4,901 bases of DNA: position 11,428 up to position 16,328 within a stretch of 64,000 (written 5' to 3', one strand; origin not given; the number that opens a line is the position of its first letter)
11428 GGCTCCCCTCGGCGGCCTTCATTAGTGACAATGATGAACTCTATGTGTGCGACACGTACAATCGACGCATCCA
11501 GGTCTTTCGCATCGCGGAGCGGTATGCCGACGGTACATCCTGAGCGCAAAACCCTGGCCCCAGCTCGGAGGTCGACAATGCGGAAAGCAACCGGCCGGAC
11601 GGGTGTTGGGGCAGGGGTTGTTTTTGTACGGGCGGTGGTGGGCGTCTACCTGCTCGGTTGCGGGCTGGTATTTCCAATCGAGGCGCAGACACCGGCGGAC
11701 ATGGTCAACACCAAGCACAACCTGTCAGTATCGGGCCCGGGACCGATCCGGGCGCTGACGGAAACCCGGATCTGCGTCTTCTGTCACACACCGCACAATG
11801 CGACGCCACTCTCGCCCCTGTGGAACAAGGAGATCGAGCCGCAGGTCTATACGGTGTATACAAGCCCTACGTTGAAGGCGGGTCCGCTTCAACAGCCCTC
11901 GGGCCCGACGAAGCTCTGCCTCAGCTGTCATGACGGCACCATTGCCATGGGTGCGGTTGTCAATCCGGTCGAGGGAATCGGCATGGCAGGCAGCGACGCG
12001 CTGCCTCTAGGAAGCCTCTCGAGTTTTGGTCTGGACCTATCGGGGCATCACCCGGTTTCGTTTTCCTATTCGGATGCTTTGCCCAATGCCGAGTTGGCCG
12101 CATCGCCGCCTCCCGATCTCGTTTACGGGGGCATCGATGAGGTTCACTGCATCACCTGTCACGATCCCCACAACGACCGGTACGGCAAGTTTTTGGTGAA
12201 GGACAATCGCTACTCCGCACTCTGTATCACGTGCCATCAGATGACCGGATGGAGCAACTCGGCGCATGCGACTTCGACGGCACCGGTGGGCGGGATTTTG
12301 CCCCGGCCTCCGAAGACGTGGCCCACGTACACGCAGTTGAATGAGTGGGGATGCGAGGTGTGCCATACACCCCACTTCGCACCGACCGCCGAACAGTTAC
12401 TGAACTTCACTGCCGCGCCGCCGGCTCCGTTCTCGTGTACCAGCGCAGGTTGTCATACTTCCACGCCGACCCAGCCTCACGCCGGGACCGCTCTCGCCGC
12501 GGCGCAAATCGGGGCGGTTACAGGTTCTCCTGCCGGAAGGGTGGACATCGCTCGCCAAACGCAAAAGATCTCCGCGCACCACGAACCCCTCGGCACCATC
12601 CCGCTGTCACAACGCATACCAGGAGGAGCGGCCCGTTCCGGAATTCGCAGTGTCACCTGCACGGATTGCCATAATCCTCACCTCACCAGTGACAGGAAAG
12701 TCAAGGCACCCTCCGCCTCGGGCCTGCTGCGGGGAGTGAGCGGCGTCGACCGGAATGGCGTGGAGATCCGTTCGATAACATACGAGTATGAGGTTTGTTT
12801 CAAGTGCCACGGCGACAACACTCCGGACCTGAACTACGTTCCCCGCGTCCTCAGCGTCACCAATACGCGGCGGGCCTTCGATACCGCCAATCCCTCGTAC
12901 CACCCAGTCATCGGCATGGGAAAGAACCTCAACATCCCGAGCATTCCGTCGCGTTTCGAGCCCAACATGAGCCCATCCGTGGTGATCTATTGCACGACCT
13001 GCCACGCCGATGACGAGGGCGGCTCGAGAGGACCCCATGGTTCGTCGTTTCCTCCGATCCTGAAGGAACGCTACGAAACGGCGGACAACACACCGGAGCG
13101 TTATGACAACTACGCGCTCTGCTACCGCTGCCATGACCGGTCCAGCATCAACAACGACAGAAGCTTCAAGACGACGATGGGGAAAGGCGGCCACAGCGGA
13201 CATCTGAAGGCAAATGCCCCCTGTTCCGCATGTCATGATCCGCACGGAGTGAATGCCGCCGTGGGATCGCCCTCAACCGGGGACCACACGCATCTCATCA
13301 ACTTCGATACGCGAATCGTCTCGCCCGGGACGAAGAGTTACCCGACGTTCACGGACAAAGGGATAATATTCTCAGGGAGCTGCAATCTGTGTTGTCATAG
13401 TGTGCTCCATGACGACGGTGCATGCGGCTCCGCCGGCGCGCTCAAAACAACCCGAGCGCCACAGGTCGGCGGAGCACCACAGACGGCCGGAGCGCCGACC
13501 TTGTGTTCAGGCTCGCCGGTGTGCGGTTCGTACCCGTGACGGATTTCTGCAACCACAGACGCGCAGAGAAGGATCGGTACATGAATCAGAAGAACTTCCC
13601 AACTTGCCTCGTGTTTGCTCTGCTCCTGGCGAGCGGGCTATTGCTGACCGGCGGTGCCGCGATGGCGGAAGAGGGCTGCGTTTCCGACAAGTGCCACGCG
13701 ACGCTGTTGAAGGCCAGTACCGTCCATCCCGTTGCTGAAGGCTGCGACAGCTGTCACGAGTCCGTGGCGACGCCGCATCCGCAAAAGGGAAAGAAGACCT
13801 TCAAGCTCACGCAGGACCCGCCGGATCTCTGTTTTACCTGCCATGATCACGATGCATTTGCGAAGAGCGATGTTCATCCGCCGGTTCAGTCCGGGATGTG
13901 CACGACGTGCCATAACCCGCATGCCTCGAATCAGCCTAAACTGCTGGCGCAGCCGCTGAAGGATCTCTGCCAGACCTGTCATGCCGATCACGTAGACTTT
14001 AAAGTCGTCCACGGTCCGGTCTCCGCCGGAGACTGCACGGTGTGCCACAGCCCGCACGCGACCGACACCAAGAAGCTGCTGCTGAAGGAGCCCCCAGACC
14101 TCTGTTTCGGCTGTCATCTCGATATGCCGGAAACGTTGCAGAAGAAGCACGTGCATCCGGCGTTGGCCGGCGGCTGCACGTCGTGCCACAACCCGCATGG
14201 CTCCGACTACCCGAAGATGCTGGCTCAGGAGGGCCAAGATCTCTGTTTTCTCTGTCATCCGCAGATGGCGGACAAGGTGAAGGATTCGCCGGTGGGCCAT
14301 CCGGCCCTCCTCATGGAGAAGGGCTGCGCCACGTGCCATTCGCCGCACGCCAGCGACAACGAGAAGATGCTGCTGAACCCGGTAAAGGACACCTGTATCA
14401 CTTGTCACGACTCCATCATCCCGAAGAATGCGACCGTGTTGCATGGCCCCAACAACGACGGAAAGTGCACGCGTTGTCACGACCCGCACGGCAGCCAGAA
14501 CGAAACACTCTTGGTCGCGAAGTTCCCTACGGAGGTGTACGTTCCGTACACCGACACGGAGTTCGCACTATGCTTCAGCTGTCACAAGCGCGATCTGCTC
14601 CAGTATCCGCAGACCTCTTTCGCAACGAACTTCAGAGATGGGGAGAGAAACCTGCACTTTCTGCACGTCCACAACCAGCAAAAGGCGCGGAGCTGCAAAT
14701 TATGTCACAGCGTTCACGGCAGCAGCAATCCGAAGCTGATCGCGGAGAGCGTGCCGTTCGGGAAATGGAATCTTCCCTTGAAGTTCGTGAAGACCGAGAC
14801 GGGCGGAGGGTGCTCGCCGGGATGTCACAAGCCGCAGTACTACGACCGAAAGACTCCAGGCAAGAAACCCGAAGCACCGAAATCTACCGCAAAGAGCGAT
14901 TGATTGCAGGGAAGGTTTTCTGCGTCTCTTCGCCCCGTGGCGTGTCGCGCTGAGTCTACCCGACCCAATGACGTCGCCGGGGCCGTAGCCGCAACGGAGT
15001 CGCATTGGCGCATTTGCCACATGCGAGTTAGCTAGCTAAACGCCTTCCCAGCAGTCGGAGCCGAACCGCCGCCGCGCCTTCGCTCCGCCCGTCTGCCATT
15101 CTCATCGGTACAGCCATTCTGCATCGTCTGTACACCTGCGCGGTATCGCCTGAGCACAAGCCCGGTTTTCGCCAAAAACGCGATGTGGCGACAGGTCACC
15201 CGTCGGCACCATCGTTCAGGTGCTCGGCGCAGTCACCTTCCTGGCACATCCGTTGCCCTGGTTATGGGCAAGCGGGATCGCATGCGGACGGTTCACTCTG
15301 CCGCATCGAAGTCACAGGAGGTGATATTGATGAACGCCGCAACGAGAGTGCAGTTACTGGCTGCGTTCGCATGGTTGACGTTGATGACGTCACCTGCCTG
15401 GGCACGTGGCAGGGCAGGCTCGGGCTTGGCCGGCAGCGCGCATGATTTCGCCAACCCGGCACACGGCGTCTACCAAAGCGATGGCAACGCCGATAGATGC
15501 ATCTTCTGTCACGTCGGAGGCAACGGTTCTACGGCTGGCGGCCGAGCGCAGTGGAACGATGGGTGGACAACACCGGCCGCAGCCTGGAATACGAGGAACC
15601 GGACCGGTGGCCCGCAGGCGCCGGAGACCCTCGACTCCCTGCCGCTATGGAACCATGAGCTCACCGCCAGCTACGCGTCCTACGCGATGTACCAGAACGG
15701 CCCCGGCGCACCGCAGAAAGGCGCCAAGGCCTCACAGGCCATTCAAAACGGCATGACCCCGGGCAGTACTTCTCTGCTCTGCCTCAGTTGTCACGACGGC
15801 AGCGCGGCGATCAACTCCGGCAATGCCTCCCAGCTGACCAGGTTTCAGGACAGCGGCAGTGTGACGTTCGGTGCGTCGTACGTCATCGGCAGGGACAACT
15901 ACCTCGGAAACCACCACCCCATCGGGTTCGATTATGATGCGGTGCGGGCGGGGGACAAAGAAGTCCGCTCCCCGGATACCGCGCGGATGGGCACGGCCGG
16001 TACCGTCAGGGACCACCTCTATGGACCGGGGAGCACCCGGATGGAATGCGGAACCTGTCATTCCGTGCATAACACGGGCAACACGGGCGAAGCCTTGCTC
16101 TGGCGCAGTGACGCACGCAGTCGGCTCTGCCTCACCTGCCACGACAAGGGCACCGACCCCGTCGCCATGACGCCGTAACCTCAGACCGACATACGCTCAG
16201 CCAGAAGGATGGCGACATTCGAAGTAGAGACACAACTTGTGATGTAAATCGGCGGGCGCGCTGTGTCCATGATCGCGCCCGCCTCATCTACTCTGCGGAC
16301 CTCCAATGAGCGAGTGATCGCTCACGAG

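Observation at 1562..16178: Non-standard porin-cytochrome-like locus: multihaem cytochromes interleaved with NHL beta-propeller lipoproteins, a 691-aa barrel and an FKBP isomerase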

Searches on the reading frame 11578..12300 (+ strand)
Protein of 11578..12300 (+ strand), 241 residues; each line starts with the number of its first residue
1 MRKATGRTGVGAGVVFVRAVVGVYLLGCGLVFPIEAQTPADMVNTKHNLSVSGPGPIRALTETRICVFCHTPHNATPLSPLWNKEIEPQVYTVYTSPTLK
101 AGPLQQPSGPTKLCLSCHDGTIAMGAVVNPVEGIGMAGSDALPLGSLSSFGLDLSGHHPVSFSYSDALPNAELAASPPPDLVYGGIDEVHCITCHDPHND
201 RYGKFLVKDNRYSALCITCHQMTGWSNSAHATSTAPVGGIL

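Call 48: search_solved_structures(query=window:11578-12300:+, max_evalue=0.001, show_alignments=2)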
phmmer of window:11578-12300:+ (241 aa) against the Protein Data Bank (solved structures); distinct sequences matched with E-value up to 0.001: 3.
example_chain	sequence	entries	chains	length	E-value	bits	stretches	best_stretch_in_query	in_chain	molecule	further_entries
7tfs_A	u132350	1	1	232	8.2e-25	90.9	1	22-221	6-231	Cytochrome c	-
9yuq_N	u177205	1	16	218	1.9e-24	89.7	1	26-221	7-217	Putative multiheme cytochrome c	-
6qvm_A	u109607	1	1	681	0.00079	22.2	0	189-227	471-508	Multiheme cytochrome cf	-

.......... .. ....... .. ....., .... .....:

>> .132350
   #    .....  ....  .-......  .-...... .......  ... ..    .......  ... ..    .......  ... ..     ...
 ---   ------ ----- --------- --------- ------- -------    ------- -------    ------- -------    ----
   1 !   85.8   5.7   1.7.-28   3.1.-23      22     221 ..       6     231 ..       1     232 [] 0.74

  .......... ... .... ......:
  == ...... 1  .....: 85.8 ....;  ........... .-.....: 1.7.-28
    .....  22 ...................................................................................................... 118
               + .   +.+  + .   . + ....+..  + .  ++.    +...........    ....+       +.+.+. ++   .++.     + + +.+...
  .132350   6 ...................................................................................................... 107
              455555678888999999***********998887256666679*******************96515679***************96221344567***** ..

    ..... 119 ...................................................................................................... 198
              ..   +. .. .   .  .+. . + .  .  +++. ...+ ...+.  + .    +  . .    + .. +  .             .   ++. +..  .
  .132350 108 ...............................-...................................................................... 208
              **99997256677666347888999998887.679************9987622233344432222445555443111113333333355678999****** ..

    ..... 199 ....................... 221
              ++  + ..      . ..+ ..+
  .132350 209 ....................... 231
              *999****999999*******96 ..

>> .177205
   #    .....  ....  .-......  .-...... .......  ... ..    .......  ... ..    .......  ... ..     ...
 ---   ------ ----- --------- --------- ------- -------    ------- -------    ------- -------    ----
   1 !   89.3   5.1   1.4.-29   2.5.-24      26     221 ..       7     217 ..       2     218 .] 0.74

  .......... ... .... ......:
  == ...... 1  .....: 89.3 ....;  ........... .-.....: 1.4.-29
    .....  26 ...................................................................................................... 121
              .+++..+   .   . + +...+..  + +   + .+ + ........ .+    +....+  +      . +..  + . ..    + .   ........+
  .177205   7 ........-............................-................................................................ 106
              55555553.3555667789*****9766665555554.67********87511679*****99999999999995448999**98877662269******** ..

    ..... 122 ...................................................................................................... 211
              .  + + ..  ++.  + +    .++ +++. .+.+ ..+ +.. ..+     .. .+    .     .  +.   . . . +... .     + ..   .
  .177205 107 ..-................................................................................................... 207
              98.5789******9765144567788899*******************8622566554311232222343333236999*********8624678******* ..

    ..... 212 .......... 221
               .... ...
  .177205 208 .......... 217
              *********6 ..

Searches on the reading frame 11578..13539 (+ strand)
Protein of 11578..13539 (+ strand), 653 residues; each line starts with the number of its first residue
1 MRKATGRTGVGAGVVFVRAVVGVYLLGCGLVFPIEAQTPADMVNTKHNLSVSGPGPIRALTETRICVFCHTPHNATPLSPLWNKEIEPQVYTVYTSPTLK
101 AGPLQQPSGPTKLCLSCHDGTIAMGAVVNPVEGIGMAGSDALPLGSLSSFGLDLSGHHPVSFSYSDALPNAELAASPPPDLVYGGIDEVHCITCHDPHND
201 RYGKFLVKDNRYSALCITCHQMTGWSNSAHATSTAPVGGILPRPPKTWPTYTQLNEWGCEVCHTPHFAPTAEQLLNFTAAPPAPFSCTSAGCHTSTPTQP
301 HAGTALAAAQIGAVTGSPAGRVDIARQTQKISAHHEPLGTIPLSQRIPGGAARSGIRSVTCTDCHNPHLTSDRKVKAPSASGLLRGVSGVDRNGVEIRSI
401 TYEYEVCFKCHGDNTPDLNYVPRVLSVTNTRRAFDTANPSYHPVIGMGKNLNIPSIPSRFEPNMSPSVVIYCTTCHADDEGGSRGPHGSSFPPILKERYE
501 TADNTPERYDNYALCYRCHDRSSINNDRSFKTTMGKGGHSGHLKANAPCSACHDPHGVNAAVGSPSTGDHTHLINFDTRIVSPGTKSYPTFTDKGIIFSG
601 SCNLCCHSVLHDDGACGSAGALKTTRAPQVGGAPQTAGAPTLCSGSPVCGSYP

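Call 5: search_protein_families(library=pfam, proteins=[window:11578-13539:+], max_evalue=0.01)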
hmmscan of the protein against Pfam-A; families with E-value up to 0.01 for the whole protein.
window:11578-13539:+ (653 aa): 4 families
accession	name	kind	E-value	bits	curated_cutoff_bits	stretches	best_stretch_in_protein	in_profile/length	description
PF09699.15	Paired_CXXCH_1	-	4.3e-27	94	20.6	2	189-221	7-37/41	Doubled CXXCH motif (Paired_CXXCH_1)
PF14522.11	Cytochrome_C7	-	1e-11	44.9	24.8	1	358-416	13-53/67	Cytochrome c7 and related cytochrome c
PF22113.1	Mtrc-MtrF_II-IV_dom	-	1.7e-11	44.4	30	1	403-556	27-166/176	Outer membrane cytochrome MtrC/MtrF-like, domains II/IV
PF14537.11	Cytochrom_c3_2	-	5.8e-11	43.1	25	1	188-267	6-68/79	Cytochrome c3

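Call 9: search_solved_structures(query=window:11578-13539:+, max_evalue=1)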
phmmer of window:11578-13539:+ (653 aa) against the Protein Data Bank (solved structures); distinct sequences matched with E-value up to 1: 2.
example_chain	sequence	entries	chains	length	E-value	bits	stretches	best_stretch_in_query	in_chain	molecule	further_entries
9yuq_N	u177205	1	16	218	1.2e-23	86.7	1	26-221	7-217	Putative multiheme cytochrome c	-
7tfs_A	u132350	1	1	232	3e-23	85.4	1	22-221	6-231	Cytochrome c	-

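Call 47: search_protein_families(library=ncbifam, proteins=[window:11578-13539:+], max_evalue=0.01)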
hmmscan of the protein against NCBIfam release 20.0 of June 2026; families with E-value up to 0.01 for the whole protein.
window:11578-13539:+ (653 aa): 3 families
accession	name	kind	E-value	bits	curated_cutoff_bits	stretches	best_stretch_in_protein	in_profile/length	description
TIGR01905.1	paired_CXXCH_1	subfamily_domain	1.6e-17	63.1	25.2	1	190-221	8-37/41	doubled CXXCH domain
TIGR03508.1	decahem_SO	subfamily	4.5e-10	39.4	192.2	1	190-231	191-230/258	DmsE family decaheme c-type cytochrome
NF041028.1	decahem_GSU2203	exception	0.00012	21.4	325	1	189-221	175-208/317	GSU2203 family decaheme c-type cytochrome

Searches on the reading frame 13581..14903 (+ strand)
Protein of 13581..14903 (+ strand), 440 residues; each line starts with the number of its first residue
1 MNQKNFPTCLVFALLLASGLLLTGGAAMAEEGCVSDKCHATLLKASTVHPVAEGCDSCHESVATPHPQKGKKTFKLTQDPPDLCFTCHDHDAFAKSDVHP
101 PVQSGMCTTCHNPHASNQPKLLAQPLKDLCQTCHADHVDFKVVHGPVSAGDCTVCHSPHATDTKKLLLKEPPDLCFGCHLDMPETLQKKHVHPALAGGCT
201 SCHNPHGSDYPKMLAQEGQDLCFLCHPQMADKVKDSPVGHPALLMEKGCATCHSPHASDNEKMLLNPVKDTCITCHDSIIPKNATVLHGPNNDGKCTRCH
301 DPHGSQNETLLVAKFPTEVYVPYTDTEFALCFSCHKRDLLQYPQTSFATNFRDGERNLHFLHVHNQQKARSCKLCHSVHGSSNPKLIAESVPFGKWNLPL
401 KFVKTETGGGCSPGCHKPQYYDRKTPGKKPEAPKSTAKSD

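Call 5: search_protein_families(library=pfam, proteins=[window:13581-14903:+], max_evalue=0.01)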
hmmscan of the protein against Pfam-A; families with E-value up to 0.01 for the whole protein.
window:13581-14903:+ (440 aa): 6 families
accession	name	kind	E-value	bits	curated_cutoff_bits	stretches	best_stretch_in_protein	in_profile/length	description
PF09699.15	Paired_CXXCH_1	-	2.2e-75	248.5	20.6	7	99-137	1-39/41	Doubled CXXCH motif (Paired_CXXCH_1)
PF22113.1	Mtrc-MtrF_II-IV_dom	-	4.1e-15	56.2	30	3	284-379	72-166/176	Outer membrane cytochrome MtrC/MtrF-like, domains II/IV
PF14537.11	Cytochrom_c3_2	-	7e-12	46.1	25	2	192-277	2-79/79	Cytochrome c3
PF14522.11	Cytochrome_C7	-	7.5e-11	42.1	24.8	4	49-112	8-67/67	Cytochrome c7 and related cytochrome c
PF22678.1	Cytochrom_c_NrfB-like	-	0.0048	17.8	27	0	214-271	28-82/89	Cytochrome c-type protein NrfB-like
PF02085.21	Cytochrom_CIII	-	0.0063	17.3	22.9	0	247-314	31-92/101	Class III cytochrome C family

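Call 12: search_solved_structures(query=window:13581-14903:+, max_evalue=1)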
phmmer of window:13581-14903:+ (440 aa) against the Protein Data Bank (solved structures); distinct sequences matched with E-value up to 1: 4.
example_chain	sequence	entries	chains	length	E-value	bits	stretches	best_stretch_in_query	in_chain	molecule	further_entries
6r2q_A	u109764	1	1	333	1.3e-10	44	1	78-383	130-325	Cystathionine beta-synthase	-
28pb_A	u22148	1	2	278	0.035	16.2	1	46-137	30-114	Cytochrome c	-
6hr0_A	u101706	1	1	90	0.52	12.3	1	104-276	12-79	Cytochrome C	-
9eov_A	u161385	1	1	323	0.97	11.4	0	82-205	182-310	Extracellular iron oxide respiratory system surface decaheme cytochrome c component MtrC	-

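Call 47: search_protein_families(library=ncbifam, proteins=[window:13581-14903:+], max_evalue=0.01)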
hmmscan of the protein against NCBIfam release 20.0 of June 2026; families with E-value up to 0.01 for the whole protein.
window:13581-14903:+ (440 aa): 6 families
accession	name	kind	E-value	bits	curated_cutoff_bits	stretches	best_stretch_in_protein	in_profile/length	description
TIGR01905.1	paired_CXXCH_1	subfamily_domain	6.4e-63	208.4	25.2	7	144-182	1-39/41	doubled CXXCH domain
TIGR03508.1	decahem_SO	subfamily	2.2e-40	138.8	192.2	2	37-188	75-228/258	DmsE family decaheme c-type cytochrome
NF041028.1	decahem_GSU2203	exception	2e-33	116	325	2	29-179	98-252/317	GSU2203 family decaheme c-type cytochrome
TIGR03153.1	cytochr_NrfH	equivalog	0.00023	21.2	134.2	0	268-301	101-134/138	cytochrome c nitrite reductase small subunit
NF041198.1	UshA_like_PCGU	equivalog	0.0047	15.5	275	1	219-278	442-510/519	UshA-like (seleno)protein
NF045722.1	c3_cytochr_TmcA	equivalog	0.0054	16.6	114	0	84-153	60-124/125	acidic tetraheme cytochrome c3 TmcA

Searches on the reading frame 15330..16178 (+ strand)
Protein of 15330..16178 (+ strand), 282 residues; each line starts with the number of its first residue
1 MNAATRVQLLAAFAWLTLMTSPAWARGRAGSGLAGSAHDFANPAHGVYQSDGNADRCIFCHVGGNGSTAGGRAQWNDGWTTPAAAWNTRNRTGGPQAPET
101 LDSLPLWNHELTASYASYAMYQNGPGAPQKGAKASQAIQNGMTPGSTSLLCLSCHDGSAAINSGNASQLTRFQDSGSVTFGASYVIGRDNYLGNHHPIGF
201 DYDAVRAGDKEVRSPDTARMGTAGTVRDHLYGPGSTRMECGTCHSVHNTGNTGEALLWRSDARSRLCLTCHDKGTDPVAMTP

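Call 5: search_protein_families(library=pfam, proteins=[window:15330-16178:+], max_evalue=0.01)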
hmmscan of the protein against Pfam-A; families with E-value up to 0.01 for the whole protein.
window:15330-16178:+ (282 aa): 4 families
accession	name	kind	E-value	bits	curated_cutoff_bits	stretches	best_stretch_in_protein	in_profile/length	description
PF09699.15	Paired_CXXCH_1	-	2.6e-08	33.9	20.6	1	238-273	7-38/41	Doubled CXXCH motif (Paired_CXXCH_1)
PF14522.11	Cytochrome_C7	-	1e-06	28.9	24.8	1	235-274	11-51/67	Cytochrome c7 and related cytochrome c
PF22113.1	Mtrc-MtrF_II-IV_dom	-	6.7e-05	22.9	30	0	236-275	119-167/176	Outer membrane cytochrome MtrC/MtrF-like, domains II/IV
PF14537.11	Cytochrom_c3_2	-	0.0029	18.5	25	0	236-272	56-79/79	Cytochrome c3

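Call 7: search_solved_structures(query=window:15330-16178:+, max_evalue=1, show_alignments=2)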
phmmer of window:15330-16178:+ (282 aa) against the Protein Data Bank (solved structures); distinct sequences matched with E-value up to 1: 2.
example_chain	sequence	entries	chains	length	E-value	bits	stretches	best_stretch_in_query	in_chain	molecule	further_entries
7tfs_A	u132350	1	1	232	2.1e-13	53.6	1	104-273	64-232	Cytochrome c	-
2ozy_A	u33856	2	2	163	0.21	14.1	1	236-277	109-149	Cytochrome c-type protein nrfB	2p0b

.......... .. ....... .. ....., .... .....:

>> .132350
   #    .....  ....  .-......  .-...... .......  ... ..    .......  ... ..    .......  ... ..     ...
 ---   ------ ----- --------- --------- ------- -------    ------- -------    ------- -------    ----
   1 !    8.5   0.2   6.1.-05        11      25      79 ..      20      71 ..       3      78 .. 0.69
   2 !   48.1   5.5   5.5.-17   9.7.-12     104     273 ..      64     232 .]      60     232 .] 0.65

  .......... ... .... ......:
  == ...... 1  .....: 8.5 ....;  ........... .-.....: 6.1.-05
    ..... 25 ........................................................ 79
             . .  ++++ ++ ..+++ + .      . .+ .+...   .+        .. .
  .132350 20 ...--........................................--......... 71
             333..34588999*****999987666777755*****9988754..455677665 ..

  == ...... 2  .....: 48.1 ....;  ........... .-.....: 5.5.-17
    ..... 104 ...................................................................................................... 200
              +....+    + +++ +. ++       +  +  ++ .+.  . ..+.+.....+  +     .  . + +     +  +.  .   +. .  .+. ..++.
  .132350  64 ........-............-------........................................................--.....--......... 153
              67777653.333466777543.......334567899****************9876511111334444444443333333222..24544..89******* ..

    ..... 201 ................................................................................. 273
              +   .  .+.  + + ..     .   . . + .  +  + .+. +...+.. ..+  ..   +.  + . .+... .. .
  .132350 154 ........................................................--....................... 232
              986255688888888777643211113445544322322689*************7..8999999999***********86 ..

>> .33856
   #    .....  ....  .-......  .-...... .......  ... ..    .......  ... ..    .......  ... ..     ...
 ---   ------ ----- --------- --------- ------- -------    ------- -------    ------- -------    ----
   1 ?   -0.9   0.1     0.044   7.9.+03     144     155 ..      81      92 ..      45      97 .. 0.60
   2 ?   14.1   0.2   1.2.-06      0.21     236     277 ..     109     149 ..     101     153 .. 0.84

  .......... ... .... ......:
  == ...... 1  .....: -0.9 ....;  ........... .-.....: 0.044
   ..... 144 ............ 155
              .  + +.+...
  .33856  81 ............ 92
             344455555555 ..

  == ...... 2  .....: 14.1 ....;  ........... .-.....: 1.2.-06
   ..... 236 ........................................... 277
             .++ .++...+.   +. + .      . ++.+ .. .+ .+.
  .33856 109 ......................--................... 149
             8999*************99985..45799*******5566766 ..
